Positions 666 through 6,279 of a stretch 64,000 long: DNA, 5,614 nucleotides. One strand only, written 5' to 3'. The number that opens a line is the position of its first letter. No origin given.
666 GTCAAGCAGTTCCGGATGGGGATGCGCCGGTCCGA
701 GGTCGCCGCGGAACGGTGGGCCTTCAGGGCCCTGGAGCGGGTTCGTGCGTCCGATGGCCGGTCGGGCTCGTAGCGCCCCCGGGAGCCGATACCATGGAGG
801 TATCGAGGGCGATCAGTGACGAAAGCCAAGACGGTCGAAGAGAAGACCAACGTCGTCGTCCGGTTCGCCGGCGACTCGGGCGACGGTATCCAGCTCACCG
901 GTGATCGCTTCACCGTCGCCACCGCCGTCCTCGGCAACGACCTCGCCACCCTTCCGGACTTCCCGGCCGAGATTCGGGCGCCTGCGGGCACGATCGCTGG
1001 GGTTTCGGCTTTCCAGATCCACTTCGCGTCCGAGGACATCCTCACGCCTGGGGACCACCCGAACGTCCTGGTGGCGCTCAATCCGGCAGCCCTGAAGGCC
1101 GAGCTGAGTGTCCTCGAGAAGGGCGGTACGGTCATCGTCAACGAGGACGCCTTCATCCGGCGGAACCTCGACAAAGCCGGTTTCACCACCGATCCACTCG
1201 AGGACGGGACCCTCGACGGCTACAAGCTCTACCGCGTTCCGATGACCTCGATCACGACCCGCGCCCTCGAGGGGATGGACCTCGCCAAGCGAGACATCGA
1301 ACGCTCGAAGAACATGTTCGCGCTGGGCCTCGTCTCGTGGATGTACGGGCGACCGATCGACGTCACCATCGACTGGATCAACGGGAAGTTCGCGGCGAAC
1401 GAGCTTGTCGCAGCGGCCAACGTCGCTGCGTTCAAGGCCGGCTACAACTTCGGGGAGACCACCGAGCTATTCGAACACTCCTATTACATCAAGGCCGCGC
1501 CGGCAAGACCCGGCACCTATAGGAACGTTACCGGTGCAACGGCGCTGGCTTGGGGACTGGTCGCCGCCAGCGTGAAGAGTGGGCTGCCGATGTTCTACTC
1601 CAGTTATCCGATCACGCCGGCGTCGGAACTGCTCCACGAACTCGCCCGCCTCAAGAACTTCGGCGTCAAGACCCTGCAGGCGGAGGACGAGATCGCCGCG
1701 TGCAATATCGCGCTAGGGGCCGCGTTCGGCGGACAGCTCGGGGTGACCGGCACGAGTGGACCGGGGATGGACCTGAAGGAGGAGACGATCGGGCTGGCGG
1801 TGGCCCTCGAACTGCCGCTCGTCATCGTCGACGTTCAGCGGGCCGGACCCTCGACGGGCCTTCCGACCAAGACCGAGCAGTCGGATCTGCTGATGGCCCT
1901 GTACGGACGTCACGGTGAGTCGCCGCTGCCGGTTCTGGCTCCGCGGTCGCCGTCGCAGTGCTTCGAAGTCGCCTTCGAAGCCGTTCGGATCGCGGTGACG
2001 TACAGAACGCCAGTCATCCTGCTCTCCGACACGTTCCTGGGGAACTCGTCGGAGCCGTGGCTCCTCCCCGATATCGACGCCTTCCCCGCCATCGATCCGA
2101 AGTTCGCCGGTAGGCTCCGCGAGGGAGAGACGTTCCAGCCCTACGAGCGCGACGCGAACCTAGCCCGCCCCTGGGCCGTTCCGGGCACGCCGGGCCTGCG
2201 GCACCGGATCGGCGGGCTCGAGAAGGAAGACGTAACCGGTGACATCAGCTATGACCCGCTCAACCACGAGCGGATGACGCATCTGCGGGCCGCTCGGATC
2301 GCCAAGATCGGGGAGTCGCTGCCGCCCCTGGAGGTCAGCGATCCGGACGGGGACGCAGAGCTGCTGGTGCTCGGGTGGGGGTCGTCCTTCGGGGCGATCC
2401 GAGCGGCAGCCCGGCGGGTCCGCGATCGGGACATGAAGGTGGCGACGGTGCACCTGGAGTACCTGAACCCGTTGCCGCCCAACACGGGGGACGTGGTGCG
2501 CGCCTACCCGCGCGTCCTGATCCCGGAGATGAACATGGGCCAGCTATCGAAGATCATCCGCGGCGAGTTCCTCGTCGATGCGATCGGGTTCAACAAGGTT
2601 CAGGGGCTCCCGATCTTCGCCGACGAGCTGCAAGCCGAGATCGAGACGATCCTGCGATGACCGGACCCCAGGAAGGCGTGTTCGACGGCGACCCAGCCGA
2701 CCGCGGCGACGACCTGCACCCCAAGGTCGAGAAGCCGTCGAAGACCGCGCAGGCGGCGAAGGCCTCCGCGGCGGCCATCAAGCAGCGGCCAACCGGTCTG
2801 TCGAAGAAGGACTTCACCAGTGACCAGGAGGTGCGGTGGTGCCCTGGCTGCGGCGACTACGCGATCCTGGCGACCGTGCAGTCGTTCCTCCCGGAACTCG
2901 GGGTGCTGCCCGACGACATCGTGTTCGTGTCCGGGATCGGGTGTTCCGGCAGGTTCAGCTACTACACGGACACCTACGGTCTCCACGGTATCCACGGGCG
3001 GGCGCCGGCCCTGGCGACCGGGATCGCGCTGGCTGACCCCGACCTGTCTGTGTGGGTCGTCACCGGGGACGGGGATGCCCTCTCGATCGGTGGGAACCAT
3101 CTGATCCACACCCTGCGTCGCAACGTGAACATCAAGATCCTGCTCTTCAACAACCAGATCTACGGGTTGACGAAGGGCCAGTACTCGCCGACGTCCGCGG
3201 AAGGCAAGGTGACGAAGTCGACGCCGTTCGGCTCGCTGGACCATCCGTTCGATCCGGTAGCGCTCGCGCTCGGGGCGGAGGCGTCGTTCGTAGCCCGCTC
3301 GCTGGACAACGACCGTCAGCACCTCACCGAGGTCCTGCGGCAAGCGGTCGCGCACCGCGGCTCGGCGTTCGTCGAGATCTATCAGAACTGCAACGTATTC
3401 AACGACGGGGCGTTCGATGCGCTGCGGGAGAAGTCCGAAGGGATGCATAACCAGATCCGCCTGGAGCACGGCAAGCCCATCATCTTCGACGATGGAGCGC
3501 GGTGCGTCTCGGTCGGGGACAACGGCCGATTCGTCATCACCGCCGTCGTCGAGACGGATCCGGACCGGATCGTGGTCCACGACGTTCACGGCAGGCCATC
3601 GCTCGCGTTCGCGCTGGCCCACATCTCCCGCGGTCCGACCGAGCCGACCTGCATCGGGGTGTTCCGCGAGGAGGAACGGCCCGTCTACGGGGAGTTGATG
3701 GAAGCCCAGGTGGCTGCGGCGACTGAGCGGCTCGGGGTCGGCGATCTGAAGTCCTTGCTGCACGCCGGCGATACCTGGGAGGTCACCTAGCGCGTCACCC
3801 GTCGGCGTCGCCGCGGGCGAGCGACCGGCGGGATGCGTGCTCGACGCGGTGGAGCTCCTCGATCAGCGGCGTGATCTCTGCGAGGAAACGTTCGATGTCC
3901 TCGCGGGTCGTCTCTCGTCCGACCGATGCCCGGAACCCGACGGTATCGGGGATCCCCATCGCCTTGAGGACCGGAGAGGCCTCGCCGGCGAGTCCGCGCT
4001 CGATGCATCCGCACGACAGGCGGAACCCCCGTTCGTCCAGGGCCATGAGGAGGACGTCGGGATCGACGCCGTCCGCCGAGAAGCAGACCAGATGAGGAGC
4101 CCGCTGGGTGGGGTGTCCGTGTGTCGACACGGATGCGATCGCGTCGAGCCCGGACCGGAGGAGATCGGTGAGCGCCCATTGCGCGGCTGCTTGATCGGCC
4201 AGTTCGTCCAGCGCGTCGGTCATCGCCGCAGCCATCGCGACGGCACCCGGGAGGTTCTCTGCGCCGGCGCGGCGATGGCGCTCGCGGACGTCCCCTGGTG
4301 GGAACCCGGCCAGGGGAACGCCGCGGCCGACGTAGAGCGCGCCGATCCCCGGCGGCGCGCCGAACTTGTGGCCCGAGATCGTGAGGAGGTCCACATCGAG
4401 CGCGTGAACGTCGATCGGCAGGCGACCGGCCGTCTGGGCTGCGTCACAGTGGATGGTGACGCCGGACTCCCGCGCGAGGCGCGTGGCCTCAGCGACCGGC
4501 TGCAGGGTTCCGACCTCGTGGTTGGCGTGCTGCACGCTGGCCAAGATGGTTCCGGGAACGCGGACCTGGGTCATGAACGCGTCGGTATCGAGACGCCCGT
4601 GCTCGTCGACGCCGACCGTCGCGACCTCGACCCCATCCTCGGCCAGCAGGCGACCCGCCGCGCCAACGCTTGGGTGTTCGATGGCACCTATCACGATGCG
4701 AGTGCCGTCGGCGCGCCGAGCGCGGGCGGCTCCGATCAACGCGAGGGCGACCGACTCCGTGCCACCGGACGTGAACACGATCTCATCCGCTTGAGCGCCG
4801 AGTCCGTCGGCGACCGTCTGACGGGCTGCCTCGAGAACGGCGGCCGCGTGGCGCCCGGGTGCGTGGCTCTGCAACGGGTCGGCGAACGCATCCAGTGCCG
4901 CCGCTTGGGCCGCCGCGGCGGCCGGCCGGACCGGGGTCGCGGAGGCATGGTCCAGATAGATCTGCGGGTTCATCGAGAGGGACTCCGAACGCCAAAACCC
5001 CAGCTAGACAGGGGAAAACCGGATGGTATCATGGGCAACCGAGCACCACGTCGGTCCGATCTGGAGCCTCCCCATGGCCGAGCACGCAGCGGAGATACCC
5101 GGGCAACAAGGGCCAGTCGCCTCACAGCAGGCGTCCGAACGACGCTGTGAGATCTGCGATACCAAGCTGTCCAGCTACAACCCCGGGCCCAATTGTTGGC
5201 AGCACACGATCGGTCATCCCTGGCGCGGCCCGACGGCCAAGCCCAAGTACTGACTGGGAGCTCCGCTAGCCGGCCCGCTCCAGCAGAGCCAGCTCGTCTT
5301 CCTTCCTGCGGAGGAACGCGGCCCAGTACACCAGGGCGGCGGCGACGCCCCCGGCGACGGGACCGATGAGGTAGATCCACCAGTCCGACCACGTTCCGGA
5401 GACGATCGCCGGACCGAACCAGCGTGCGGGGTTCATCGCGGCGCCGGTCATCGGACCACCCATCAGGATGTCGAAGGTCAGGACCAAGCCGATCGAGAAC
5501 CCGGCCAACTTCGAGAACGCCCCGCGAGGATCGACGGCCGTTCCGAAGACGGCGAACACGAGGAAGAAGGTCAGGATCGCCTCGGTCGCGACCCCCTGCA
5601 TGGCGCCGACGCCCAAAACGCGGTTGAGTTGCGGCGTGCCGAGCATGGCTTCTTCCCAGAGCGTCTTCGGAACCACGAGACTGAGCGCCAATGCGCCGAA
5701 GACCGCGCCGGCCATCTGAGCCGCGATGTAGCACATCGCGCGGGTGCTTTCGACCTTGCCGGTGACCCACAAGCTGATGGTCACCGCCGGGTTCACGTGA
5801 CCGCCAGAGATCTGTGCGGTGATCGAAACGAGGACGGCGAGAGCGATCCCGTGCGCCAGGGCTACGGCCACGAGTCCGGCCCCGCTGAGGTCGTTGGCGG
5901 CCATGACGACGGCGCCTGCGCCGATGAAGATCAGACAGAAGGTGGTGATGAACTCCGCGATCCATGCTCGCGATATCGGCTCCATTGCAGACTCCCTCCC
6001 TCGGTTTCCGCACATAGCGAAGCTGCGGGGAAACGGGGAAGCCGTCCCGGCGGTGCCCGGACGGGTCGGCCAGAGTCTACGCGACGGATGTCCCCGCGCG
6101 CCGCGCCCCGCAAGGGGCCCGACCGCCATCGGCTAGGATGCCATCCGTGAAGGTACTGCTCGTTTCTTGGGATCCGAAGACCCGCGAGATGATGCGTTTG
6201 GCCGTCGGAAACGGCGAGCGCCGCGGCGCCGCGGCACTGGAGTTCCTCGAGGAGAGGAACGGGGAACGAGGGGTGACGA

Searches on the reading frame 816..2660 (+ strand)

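Call 9: search_protein_families(library=pfam, proteins=[window:816-2660:+])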
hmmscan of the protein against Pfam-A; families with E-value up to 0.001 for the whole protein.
window:816-2660:+ (614 aa): 3 families
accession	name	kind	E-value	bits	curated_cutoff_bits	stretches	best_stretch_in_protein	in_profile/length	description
PF01855.24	POR_N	-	5.2e-49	167.5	27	1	257-472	7-220/231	Pyruvate flavodoxin/ferredoxin oxidoreductase, thiamine diP-bdg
PF01558.24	POR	-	6.4e-25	88.7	27.4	1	22-211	2-173/173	Pyruvate ferredoxin/flavodoxin oxidoreductase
PF17147.9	PFOR_II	-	0.00036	21.3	27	1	514-579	1-72/102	Pyruvate:ferredoxin oxidoreductase core domain II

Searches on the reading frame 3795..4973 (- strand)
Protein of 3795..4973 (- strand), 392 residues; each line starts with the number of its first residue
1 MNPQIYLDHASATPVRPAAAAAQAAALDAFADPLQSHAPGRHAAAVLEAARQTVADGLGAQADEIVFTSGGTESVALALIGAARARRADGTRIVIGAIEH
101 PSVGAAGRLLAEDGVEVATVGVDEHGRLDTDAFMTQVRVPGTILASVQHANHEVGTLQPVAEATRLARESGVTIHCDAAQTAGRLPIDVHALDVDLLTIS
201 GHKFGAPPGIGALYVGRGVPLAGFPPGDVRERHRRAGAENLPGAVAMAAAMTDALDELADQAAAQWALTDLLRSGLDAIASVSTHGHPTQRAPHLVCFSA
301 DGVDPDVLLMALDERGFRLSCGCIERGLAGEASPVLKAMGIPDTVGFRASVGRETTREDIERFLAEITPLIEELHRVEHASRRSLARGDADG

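Call 9: search_protein_families(library=pfam, proteins=[window:3795-4973:-])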
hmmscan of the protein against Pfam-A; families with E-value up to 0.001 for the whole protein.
window:3795-4973:- (392 aa): 2 families
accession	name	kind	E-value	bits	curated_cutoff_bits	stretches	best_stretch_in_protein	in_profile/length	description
PF00266.25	Aminotran_5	-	9e-59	199.7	21.5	1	5-363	1-371/371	Aminotransferase class-V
PF01212.27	Beta_elim_lyase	-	2e-05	24.5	27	1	48-290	35-279/288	Beta-eliminating lyase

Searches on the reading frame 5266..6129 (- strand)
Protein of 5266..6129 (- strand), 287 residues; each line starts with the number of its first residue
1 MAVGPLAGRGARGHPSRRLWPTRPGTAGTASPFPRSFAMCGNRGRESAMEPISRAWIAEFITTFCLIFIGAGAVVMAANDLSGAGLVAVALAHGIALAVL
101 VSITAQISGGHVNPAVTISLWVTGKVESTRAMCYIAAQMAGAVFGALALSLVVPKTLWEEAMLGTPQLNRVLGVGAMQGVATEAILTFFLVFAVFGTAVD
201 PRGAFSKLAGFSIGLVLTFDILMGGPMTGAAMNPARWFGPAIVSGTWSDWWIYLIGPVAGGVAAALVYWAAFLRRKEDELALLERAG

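Call 67: search_protein_families(library=pfam, proteins=[window:5266-6129:-])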
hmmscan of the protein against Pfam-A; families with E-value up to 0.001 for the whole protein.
window:5266-6129:- (287 aa): 1 family
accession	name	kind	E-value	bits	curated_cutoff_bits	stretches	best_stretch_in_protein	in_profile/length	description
PF00230.25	MIP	-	4e-62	210.3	25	1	52-268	7-222/222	Major intrinsic protein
